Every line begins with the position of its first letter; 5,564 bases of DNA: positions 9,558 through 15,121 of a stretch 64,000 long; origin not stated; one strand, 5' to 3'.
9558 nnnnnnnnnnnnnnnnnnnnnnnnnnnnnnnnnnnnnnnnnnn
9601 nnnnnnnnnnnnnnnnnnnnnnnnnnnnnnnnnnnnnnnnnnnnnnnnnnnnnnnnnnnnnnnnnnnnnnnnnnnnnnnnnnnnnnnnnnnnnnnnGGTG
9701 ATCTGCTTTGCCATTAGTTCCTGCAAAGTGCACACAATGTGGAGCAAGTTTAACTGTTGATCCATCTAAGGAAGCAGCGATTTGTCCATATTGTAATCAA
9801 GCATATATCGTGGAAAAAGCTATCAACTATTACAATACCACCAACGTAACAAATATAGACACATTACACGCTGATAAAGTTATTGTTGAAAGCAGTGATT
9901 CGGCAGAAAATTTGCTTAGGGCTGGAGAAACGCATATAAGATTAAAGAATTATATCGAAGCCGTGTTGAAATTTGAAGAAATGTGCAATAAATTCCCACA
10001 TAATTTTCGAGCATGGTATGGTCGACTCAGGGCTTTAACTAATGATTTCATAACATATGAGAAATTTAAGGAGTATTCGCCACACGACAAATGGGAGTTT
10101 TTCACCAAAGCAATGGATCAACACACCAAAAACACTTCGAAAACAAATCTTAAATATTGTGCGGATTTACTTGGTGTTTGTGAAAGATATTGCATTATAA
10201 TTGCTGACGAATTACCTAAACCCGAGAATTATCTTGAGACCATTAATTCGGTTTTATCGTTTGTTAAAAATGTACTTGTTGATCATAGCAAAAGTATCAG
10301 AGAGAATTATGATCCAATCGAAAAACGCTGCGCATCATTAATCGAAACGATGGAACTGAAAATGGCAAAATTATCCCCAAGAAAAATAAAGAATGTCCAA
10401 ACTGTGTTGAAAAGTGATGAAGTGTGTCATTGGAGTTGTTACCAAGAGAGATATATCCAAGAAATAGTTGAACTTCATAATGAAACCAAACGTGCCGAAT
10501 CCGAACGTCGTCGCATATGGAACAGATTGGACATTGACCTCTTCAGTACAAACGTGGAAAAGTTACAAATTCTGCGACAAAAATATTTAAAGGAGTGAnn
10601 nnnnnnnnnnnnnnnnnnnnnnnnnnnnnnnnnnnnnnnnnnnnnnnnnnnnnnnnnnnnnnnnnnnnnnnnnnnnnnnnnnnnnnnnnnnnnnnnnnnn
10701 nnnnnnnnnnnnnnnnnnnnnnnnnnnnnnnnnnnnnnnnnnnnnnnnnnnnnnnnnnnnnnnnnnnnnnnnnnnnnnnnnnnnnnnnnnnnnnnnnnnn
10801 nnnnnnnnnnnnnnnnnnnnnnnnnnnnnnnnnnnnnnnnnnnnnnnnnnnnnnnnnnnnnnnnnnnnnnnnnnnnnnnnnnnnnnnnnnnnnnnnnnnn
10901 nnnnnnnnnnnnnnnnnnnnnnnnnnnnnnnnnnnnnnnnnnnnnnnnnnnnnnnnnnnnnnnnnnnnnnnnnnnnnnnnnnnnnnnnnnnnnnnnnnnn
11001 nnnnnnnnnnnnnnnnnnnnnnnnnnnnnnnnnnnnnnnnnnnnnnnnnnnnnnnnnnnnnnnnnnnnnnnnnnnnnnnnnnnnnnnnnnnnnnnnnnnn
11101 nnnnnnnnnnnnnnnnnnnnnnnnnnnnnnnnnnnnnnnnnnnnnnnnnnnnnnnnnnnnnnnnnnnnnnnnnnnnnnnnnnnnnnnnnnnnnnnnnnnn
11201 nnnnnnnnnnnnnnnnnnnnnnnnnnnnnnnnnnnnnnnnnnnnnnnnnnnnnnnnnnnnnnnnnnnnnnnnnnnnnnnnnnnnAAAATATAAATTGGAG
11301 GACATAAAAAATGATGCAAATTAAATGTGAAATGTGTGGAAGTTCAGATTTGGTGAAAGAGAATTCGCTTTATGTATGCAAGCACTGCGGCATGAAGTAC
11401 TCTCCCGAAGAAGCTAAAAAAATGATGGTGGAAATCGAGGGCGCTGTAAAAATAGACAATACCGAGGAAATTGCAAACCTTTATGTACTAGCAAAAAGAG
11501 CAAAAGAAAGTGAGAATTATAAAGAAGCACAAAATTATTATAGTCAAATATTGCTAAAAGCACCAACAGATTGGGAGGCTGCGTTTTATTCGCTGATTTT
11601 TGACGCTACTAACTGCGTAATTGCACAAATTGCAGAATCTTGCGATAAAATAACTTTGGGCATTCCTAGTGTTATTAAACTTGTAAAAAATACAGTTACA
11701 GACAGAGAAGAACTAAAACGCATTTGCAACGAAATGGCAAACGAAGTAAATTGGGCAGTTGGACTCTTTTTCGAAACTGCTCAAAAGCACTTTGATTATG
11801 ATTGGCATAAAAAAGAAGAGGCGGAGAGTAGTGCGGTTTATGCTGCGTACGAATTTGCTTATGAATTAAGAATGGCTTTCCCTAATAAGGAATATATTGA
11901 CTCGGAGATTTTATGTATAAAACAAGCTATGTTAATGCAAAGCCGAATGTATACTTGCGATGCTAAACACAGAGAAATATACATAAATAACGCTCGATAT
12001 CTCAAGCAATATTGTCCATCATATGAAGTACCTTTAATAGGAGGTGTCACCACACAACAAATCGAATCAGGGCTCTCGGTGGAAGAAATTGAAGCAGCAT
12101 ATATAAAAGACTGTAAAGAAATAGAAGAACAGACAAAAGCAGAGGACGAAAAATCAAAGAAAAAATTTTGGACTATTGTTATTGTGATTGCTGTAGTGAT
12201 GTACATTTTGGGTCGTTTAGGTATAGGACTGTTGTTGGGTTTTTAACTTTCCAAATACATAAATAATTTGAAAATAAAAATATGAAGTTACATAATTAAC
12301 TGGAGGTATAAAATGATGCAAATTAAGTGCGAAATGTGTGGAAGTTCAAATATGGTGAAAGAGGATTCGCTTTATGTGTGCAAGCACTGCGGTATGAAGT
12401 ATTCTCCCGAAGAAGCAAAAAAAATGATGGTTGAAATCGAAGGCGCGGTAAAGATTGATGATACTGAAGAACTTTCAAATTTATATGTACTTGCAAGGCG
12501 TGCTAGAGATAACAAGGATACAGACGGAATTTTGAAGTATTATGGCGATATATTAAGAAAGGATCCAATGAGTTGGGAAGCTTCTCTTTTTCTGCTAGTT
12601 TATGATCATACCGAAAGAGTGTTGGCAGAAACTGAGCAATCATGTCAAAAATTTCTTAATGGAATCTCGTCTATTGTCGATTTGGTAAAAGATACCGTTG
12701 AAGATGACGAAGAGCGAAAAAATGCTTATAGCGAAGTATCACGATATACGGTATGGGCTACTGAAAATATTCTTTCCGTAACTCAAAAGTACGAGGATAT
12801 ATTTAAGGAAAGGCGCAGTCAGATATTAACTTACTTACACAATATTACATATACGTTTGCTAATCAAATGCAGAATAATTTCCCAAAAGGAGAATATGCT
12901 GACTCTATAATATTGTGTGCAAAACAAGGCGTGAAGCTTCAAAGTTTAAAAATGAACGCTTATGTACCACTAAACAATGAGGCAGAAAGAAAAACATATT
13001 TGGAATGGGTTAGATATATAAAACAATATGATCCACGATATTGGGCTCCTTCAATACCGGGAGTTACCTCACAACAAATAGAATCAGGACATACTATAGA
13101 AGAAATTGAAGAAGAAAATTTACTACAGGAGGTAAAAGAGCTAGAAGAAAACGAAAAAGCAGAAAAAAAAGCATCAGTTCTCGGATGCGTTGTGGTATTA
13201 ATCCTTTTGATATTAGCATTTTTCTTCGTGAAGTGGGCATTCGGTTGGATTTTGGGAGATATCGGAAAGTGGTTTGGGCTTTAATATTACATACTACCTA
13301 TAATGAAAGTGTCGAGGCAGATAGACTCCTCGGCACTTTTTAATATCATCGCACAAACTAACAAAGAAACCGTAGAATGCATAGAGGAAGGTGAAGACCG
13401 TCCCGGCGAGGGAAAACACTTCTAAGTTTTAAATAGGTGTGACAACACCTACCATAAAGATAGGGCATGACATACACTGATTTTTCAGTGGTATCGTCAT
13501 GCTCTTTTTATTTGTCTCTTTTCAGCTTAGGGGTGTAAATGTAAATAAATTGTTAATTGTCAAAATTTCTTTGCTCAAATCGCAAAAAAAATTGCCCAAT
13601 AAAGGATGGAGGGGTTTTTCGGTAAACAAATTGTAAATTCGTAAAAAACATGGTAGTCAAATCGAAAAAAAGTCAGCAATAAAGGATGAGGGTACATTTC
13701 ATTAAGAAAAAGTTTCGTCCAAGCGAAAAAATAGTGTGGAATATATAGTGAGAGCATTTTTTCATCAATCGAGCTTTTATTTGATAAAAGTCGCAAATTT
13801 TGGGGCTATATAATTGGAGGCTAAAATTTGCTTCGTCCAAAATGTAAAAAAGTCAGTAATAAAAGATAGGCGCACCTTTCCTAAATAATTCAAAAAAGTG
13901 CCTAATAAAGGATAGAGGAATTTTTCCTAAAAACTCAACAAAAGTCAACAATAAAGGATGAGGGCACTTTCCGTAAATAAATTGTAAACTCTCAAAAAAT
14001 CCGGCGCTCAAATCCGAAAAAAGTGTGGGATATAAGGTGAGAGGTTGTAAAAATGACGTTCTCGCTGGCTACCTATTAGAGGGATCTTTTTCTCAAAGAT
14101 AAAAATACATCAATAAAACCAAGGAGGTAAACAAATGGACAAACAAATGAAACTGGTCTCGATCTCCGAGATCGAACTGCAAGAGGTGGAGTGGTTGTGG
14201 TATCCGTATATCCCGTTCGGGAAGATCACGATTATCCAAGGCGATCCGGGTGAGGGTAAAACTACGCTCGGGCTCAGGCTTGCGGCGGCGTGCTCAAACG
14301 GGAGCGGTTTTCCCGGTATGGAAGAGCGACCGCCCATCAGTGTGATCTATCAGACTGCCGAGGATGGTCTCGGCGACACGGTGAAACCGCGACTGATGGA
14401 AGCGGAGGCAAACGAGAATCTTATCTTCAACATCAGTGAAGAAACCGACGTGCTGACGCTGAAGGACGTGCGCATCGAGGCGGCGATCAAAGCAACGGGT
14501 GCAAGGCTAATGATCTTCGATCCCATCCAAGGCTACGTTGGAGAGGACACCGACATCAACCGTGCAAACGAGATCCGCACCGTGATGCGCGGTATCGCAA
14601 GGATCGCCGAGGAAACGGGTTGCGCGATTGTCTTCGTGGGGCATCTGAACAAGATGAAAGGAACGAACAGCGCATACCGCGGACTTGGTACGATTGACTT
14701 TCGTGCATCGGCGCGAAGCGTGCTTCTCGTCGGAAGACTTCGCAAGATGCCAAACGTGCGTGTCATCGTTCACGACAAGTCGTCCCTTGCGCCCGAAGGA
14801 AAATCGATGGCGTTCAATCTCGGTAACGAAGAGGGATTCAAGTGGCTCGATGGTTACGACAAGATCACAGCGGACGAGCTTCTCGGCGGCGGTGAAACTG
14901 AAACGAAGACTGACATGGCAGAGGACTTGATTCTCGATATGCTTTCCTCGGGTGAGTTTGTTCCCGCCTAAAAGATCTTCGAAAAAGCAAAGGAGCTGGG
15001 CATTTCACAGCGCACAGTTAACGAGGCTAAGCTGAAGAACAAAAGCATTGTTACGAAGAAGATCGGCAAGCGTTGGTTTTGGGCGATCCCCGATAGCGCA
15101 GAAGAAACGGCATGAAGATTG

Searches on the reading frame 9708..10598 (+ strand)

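Call 4: search_protein_families(library=pfam, proteins=[window:9708-10598:+])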
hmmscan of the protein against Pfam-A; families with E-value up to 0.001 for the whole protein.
window:9708-10598:+ (296 aa): 0 families

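Call 6: search_protein_families(library=padloc, proteins=[window:9708-10598:+], max_evalue=0.01)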
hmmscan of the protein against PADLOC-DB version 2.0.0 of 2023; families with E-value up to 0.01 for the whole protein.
window:9708-10598:+ (296 aa): 0 families

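Call 7: search_protein_families(library=ncbifam, proteins=[window:9708-10598:+], max_evalue=0.01)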
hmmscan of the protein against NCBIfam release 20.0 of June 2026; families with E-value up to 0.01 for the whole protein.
window:9708-10598:+ (296 aa): 1 family
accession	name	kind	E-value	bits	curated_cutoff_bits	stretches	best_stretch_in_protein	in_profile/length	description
NF040959.1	MamA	equivalog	0.0089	15.5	200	0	53-104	92-143/204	magnetosome protein MamA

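Call 68: search_protein_families(library=pfam, proteins=[window:9708-10598:+], max_evalue=0.1)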
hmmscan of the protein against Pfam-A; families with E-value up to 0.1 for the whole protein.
window:9708-10598:+ (296 aa): 16 families
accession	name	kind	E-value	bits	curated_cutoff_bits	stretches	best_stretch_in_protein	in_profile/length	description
PF14369.11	Zn_ribbon_19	-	0.0051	17.4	30.8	1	8-34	5-32/35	zinc-ribbon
PF25762.1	HAUS1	-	0.0087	16.3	40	1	189-275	44-131/236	HAUS augmin-like complex subunit 1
PF18119.6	RIG-I_C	-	0.013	15.8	23.2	1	201-274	12-77/141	RIG-I receptor C-terminal domain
PF07719.23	TPR_2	-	0.015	15.8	27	1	66-99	1-34/34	Tetratricopeptide repeat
PF07400.16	IL11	-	0.015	15.4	25.8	1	169-246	66-143/170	Interleukin 11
PF20669.3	Exo70_N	-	0.03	15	23.9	1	44-101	14-53/83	Exocyst complex component Exo70 N-terminal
PF13428.12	TPR_14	-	0.049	14.8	23.5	0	67-107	2-42/44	Tetratricopeptide repeat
PF12773.13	DZR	-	0.049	14.3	27.3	0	7-32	14-33/45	Double zinc ribbon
PF08167.18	RIX1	-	0.052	13.7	27.4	0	174-214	148-188/193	rRNA processing/ribosome biogenesis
PF08271.17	Zn_Ribbon_TF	-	0.053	13.5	29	0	7-29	2-25/43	TFIIB zinc-binding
PF01239.28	PPTA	-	0.063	13.5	29.5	0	90-110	9-29/32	Protein prenyltransferase alpha subunit repeat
PF04336.18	ACP_PD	-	0.07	13.6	27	0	54-212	22-180/183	Acyl carrier protein phosphodiesterase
PF01155.25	HypA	-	0.073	13.5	28.9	0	6-32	71-95/112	Hydrogenase/urease nickel incorporation, metallochaperone, hypA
PF09712.15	PHA_synth_III_E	-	0.076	12.7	25.7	0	86-145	46-104/311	Poly(R)-hydroxyalkanoic acid synthase subunit (PHA_synth_III_E)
PF19134.6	DUF5817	-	0.083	13.3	31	0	8-44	6-42/57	Domain of unknown function (DUF5817)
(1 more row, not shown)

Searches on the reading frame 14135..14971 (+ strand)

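Call 4: search_protein_families(library=pfam, proteins=[window:14135-14971:+])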
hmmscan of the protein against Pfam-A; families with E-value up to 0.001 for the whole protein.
window:14135-14971:+ (278 aa): 3 families
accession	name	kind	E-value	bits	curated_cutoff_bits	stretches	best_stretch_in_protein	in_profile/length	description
PF13481.12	AAA_25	-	3.4e-24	86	27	1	14-173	18-192/195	AAA domain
PF06745.19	ATPase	-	8.8e-07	29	26.6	1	26-178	16-171/231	KaiC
PF03796.21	DnaB_C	-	8.4e-05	22.5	27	0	104-175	109-182/255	DnaB-like helicase C terminal domain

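Call 6: search_protein_families(library=padloc, proteins=[window:14135-14971:+], max_evalue=0.01)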
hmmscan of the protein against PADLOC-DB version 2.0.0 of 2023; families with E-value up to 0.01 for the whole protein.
window:14135-14971:+ (278 aa): 2 families
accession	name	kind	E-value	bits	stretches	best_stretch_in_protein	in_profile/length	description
PDLC04140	mad8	-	0.0015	16.1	1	29-151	27-100/314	mads_8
PDLC03706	HEase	-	0.0031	14.8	1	116-170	106-163/440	homing endonuclease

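Call 7: search_protein_families(library=ncbifam, proteins=[window:14135-14971:+], max_evalue=0.01)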
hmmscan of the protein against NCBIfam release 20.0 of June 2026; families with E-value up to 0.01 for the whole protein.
window:14135-14971:+ (278 aa): 6 families
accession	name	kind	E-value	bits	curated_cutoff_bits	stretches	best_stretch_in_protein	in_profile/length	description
TIGR00416.1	sms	equivalog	1.9e-05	23.6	403.05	1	28-173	93-223/454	DNA repair protein RadA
TIGR03600.1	phage_DnaB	exception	8.3e-05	21.7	498.65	0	103-179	283-361/421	phage replicative helicase, DnaB family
TIGR02237.1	recomb_radB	equivalog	0.0014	18.5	172.4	0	29-229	12-204/210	DNA repair and recombination protein RadB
TIGR00665.1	DnaB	equivalog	0.0042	16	385.25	0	121-173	304-357/435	replicative DNA helicase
NF006320.0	PRK08533.1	equivalog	0.0044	16.7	215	0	25-50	20-45/230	flagellar accessory protein FlaH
NF005424.0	PRK07004.1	equivalog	0.0088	14.6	834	0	104-175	303-377/460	replicative DNA helicase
